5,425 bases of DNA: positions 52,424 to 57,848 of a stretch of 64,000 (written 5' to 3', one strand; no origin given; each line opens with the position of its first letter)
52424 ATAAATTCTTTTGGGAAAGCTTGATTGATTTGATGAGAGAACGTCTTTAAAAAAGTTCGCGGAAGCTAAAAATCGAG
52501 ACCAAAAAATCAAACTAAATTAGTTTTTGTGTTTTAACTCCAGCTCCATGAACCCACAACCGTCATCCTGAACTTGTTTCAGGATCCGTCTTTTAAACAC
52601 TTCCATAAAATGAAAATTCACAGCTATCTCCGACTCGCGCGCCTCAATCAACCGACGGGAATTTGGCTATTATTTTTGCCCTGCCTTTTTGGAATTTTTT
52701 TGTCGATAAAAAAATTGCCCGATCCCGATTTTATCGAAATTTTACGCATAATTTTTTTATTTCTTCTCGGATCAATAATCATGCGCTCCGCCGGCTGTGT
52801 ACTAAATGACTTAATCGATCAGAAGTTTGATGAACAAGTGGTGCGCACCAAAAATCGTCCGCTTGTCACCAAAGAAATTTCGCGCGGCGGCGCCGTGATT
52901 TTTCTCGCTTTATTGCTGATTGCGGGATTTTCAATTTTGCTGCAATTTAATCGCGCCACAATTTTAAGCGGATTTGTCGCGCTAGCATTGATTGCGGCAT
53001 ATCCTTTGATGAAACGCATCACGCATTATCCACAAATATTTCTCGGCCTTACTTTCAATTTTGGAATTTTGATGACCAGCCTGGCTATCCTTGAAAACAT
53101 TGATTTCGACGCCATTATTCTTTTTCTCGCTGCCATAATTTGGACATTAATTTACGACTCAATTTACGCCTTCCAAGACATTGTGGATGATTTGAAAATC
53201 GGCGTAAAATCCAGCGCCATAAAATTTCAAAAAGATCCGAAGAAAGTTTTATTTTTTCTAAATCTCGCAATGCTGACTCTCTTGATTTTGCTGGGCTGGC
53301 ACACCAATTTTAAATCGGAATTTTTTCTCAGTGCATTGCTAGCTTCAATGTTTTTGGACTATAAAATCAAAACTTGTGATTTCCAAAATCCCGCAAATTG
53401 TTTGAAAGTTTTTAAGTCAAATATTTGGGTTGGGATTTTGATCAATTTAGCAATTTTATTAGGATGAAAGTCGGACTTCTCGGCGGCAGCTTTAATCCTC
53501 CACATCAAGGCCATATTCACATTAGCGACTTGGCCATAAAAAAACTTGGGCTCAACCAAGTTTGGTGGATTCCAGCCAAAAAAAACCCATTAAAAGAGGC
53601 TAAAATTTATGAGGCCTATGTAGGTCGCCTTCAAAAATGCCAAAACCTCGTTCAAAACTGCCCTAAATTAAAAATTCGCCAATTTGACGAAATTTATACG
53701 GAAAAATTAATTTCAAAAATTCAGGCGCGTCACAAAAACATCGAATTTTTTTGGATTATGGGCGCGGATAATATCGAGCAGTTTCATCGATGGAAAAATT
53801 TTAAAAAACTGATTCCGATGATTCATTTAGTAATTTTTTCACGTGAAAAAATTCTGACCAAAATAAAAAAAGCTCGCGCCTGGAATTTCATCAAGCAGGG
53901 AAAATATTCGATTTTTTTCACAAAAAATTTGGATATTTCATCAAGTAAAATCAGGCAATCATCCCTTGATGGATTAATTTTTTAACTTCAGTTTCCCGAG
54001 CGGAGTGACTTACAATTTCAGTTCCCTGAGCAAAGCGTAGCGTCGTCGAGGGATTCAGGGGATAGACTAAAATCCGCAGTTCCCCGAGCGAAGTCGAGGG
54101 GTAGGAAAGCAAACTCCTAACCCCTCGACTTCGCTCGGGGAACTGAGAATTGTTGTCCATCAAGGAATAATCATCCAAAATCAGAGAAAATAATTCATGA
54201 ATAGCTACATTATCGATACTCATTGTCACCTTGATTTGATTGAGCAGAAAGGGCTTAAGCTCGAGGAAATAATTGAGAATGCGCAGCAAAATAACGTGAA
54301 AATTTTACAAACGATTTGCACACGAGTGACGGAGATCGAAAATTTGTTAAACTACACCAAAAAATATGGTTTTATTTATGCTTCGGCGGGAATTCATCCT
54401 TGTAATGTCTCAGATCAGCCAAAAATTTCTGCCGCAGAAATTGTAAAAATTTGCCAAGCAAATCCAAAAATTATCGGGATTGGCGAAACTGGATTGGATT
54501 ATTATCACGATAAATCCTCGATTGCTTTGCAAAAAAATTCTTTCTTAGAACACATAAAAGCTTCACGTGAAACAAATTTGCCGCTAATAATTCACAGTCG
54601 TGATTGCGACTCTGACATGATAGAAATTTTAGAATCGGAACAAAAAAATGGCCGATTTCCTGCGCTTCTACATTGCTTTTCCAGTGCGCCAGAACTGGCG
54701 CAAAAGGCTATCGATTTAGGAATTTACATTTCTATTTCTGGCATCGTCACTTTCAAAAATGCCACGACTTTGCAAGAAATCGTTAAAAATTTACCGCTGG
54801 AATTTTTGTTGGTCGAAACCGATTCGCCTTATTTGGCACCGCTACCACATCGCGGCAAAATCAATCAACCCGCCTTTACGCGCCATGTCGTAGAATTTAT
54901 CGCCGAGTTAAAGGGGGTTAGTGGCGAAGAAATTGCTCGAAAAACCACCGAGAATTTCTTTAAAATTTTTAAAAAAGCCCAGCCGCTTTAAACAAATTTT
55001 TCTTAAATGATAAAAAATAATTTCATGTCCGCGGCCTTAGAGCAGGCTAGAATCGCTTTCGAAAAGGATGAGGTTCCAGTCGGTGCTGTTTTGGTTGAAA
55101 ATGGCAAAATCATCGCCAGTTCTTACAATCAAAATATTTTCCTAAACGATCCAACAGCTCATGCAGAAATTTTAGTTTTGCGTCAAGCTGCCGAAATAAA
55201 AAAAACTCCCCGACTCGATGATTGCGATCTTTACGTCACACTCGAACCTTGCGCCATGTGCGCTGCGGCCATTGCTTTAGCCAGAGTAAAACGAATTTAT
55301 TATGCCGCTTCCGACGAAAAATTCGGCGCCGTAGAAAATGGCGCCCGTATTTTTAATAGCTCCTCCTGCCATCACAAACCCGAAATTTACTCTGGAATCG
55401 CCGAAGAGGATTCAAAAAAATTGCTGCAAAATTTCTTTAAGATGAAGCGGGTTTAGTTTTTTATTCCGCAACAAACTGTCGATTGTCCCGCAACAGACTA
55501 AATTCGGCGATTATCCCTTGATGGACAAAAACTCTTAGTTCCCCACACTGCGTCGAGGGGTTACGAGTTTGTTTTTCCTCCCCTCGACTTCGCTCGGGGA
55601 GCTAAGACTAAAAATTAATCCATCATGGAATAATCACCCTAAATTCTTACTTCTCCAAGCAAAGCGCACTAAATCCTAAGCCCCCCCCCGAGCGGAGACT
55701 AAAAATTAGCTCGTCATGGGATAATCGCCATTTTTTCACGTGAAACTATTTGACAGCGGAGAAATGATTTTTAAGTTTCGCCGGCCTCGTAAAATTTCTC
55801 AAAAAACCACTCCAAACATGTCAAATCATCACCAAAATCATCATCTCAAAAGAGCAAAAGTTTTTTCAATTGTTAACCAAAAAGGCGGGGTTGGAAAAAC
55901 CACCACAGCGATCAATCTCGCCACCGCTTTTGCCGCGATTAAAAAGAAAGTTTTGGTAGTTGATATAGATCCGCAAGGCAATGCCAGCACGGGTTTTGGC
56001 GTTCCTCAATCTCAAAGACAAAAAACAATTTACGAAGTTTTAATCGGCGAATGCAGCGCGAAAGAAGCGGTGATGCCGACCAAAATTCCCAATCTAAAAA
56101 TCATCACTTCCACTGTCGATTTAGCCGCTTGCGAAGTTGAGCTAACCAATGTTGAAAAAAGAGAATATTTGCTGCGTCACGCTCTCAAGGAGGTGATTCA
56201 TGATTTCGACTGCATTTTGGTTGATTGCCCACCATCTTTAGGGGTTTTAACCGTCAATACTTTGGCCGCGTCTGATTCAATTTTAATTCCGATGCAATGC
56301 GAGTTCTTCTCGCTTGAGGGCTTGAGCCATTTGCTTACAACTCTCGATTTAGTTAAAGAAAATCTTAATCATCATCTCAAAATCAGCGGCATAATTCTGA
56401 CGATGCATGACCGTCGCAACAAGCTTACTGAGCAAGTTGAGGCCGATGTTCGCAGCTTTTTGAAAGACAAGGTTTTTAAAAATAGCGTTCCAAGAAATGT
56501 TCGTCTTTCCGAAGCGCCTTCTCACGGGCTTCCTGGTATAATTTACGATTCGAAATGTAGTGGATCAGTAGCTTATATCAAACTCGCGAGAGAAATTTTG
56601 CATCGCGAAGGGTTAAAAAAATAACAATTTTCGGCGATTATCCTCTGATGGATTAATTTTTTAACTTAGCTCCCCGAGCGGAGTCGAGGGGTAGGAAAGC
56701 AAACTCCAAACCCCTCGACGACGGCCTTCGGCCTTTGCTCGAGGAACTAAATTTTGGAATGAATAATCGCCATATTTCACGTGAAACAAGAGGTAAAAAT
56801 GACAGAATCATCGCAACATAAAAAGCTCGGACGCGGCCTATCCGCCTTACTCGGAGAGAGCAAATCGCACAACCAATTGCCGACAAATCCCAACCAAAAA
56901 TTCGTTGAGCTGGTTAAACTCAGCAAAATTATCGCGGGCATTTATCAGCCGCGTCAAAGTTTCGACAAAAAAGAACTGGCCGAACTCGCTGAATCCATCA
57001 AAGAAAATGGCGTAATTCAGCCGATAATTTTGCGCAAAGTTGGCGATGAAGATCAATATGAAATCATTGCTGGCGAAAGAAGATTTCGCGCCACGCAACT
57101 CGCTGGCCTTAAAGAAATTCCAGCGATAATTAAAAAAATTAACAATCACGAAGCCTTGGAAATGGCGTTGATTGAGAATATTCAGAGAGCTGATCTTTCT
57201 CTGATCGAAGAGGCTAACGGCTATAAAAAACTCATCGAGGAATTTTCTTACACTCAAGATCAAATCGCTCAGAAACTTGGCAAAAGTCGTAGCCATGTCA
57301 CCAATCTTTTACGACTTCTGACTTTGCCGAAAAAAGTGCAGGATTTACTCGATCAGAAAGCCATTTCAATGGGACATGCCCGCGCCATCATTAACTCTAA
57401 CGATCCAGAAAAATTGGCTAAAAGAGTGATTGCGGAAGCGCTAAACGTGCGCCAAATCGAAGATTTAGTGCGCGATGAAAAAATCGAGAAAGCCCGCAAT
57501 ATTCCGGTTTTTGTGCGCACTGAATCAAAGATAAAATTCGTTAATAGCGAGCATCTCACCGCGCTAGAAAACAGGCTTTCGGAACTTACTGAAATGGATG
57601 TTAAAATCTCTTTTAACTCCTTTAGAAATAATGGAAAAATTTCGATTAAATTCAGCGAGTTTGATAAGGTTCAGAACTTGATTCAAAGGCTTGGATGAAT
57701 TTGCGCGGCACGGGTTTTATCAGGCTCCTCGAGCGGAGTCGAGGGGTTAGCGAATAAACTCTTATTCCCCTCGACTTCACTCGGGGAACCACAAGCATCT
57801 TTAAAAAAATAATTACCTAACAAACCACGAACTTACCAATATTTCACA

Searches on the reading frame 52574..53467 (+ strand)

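Call 24: search_protein_families(library=pfam, proteins=[window:52574-53467:+], max_evalue=0.00001)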
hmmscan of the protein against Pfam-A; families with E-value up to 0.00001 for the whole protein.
window:52574-53467:+ (297 aa): 1 family
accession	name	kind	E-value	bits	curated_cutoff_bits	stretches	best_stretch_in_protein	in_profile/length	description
PF01040.23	UbiA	-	3.3e-54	184.3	34.2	1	33-285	1-248/250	UbiA prenyltransferase family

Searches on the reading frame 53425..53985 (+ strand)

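Call 24: search_protein_families(library=pfam, proteins=[window:53425-53985:+], max_evalue=0.00001)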
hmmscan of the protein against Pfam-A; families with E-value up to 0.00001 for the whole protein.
window:53425-53985:+ (186 aa): 1 family
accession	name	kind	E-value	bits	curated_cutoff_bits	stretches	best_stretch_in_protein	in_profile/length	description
PF01467.32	CTP_transf_like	-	1.4e-18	67.8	21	1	18-178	1-132/133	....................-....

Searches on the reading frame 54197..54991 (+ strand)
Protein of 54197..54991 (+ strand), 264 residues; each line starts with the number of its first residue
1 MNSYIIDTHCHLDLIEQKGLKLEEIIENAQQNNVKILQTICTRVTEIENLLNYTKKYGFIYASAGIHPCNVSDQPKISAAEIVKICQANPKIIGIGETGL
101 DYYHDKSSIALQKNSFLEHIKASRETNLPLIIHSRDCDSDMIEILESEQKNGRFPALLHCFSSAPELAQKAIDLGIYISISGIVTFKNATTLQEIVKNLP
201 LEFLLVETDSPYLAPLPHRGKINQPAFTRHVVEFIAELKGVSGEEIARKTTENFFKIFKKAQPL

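Call 24: search_protein_families(library=pfam, proteins=[window:54197-54991:+], max_evalue=0.00001)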
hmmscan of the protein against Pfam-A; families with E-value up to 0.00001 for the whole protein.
window:54197-54991:+ (264 aa): 1 family
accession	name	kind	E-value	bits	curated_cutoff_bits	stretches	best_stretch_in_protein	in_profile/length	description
PF01026.27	TatD_DNase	-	9.6e-80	268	27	1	6-259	1-253/253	TatD related DNase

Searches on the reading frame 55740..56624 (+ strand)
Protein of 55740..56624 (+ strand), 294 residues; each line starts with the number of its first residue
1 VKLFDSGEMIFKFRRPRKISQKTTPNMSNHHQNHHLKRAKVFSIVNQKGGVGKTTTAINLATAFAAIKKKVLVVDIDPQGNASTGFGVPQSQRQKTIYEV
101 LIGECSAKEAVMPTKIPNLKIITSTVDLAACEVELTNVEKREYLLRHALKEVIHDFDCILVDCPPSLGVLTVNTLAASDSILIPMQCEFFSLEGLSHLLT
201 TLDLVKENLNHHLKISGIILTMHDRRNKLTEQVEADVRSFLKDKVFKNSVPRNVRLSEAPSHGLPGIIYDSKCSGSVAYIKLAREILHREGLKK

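Call 49: search_protein_families(library=pfam, proteins=[window:55740-56624:+], max_evalue=0.001)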
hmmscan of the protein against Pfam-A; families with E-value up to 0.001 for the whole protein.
window:55740-56624:+ (294 aa): 7 families
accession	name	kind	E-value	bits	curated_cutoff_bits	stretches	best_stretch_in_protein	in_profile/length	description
PF13614.12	AAA_31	-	3.4e-65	219.7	27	1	40-215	2-177/177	AAA domain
PF01656.29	CbiA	-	5e-28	98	25.4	1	43-265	2-124/125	CobQ/CobB/MinD/ParA nucleotide binding domain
PF10609.15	ParA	-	1.4e-10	41.5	27.1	1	40-169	4-125/246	NUBPL iron-transfer P-loop NTPase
PF09140.17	MipZ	-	3.4e-10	40.1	20.7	1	43-196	4-140/262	ATPase MipZ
PF06564.18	CBP_BcsQ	-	6.3e-09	36.1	21.3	1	47-182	9-142/234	Cellulose biosynthesis protein BcsQ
PF00142.24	Fer4_NifH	-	4.1e-08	33.5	25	1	47-111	7-68/271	4Fe-4S iron sulfur cluster binding proteins, NifH/frxC family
PF02374.21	ArsA_ATPase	-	9.6e-08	32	24.3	1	45-101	6-62/305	Anion-transporting ATPase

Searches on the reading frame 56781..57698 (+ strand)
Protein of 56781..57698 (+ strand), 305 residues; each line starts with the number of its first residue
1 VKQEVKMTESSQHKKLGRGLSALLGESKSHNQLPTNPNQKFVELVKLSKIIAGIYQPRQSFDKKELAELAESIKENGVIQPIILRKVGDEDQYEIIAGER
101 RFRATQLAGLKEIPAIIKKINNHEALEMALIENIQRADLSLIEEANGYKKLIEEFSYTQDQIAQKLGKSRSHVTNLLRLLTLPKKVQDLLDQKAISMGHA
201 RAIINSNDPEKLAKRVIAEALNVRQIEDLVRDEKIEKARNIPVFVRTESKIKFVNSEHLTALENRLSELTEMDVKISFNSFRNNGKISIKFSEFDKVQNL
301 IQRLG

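Call 49: search_protein_families(library=pfam, proteins=[window:56781-57698:+], max_evalue=0.001)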
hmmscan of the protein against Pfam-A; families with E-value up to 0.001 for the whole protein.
window:56781-57698:+ (305 aa): 4 families
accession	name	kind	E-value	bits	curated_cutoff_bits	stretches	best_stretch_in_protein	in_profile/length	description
PF02195.25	ParB_N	-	4.7e-36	123.2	26.3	1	43-135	4-95/95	ParB N-terminal domain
PF17762.8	HTH_ParB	-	9.4e-35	119.3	22.6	1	138-233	2-100/102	ParB HTH domain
PF23552.2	ParB_C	-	4.1e-06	26.6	23.8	1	257-305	3-50/50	ParB dimerisation domain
PF01381.28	HTH_3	-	0.00066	20.1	23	0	149-178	2-31/55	Helix-turn-helix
